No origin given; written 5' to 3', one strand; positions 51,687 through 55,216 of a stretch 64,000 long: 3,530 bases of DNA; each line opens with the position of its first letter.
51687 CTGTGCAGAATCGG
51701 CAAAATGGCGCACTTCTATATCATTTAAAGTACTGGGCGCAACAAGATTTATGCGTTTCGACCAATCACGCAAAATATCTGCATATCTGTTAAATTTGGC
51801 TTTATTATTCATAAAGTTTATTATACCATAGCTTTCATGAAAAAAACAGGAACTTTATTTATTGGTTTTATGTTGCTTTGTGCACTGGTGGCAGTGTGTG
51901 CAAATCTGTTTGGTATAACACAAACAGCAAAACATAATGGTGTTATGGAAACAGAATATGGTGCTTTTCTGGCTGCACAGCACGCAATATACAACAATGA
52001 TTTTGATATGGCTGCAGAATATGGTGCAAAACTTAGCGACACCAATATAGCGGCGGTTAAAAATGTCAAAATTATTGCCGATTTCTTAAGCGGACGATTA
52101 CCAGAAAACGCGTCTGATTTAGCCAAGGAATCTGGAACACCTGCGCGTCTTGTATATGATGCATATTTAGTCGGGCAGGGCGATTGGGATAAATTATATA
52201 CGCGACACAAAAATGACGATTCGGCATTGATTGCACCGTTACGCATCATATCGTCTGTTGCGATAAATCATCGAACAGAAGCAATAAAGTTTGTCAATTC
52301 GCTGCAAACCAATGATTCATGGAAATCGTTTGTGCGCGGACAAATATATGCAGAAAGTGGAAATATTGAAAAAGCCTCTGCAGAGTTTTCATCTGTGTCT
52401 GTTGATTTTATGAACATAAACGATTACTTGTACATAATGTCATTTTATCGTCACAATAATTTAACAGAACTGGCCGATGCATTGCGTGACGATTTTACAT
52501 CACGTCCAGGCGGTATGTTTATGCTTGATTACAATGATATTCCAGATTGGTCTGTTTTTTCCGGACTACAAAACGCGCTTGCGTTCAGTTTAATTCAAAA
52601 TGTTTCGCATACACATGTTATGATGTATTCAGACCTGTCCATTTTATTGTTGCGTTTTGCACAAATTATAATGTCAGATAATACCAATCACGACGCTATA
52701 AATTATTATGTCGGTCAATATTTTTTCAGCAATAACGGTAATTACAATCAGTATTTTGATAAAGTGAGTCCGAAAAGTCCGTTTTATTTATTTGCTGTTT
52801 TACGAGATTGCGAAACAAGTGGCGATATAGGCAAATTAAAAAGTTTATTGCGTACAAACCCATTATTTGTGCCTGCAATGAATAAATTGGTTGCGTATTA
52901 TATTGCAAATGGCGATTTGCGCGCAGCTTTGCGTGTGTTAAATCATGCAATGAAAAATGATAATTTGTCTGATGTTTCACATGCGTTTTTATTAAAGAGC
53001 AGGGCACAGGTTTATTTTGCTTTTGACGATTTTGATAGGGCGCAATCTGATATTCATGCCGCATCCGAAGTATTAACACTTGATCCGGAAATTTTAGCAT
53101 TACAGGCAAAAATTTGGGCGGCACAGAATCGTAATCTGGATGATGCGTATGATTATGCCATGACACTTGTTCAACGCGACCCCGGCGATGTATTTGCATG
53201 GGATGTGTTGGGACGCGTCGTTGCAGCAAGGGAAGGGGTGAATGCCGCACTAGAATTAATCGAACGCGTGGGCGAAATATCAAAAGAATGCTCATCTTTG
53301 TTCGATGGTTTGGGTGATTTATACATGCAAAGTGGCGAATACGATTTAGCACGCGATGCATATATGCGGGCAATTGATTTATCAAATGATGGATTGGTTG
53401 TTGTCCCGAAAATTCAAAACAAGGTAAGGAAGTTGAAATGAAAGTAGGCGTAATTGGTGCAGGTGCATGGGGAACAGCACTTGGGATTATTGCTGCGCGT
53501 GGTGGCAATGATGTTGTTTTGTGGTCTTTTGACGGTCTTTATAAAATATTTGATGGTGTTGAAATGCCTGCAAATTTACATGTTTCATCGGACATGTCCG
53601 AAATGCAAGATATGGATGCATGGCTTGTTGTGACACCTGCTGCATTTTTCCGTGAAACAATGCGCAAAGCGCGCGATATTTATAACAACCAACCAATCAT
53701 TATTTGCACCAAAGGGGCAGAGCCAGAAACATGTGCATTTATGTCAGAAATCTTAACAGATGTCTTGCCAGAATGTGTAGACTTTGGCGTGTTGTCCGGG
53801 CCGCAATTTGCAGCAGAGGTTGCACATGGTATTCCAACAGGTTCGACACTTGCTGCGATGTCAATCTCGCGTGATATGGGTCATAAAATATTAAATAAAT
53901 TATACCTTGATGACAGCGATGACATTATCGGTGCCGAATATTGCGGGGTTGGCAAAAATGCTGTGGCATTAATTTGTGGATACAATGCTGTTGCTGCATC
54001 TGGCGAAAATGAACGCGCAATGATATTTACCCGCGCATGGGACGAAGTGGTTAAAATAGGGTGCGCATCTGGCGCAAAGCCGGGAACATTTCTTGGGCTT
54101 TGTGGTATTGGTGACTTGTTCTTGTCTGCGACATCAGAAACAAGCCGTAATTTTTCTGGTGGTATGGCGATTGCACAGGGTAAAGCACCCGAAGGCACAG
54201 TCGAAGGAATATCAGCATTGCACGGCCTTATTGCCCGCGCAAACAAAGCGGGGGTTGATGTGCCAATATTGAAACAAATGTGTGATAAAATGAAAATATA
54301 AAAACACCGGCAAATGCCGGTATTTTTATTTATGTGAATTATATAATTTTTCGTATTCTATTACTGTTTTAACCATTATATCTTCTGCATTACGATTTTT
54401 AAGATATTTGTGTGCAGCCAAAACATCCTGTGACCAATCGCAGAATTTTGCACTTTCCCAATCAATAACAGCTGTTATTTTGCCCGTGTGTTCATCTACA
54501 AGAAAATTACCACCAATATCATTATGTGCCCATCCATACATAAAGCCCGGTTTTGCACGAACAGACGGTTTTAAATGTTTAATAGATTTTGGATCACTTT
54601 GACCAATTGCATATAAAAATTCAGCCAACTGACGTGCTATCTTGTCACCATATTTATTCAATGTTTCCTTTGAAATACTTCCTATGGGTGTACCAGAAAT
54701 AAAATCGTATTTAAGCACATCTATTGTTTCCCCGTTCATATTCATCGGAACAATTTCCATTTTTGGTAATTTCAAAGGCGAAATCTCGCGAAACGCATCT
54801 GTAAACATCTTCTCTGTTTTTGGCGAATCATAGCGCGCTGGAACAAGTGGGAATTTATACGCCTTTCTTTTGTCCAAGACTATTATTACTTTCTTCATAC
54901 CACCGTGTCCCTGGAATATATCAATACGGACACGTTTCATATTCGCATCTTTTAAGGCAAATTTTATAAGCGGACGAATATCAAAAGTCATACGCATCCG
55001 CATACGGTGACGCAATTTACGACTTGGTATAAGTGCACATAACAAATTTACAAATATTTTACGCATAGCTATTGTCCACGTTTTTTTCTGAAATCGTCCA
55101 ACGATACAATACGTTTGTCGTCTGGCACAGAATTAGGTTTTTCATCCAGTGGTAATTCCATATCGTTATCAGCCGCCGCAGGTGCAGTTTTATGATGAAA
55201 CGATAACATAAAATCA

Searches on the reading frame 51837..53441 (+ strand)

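Call 14: search_protein_families(library=pfam, proteins=[window:51837-53441:+], max_evalue=0.0001)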
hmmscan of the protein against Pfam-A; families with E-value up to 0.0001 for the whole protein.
window:51837-53441:+ (534 aa): 10 families
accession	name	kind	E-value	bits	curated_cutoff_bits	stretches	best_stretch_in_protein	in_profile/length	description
PF13428.12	TPR_14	-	7.3e-12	45.2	23.5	0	490-516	5-31/44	Tetratricopeptide repeat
PF13424.12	TPR_12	-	4.7e-09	36.8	30.1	0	458-516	16-75/77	Tetratricopeptide repeat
PF14559.12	TPR_19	-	1.5e-08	35.3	25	0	356-426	2-68/68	Tetratricopeptide repeat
PF13181.12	TPR_8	-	3.4e-08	33.4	25.7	0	492-517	7-32/34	Tetratricopeptide repeat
PF07719.23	TPR_2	-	1.8e-07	31.2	27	0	491-516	6-31/34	Tetratricopeptide repeat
PF13414.12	TPR_11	-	8.5e-06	25.8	26.8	0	493-518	1-26/42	TPR repeat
PF00515.34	TPR_1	-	9.2e-06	25.7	27.8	0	492-515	7-30/34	Tetratricopeptide repeat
PF09976.15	TPR_21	-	1.8e-05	25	25.5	0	458-528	119-186/193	Tetratricopeptide repeat-like domain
PF10602.15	RPN7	-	3.6e-05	24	29.6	0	347-431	38-113/174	26S proteasome subunit RPN7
PF13432.12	TPR_16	-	6.3e-05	23.8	32.7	0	389-451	3-64/65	Tetratricopeptide repeat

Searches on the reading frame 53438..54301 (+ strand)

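Call 14: search_protein_families(library=pfam, proteins=[window:53438-54301:+], max_evalue=0.0001)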
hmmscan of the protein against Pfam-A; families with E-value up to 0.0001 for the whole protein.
window:53438-54301:+ (287 aa): 3 families
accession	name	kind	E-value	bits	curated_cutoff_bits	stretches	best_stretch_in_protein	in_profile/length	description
PF01210.29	NAD_Gly3P_dh_N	-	8e-30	104.3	23.1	1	2-141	1-153/158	NAD-dependent glycerol-3-phosphate dehydrogenase N-terminus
PF07479.19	NAD_Gly3P_dh_C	-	7.6e-29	101.2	25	1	162-282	1-128/142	NAD-dependent glycerol-3-phosphate dehydrogenase C-terminus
PF20618.3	GPD_NAD_C_bact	-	4.4e-10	40.4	27.6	1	222-280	1-65/66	Bacterial GPD, NAD-dependent C-terminal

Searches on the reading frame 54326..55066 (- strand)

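Call 14: search_protein_families(library=pfam, proteins=[window:54326-55066:-], max_evalue=0.0001)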
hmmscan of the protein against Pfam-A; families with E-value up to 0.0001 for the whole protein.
window:54326-55066:- (246 aa): 1 family
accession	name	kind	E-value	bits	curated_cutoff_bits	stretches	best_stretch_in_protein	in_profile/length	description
PF01636.29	APH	-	1.6e-06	28.5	23.2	1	154-219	147-210/239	Phosphotransferase enzyme family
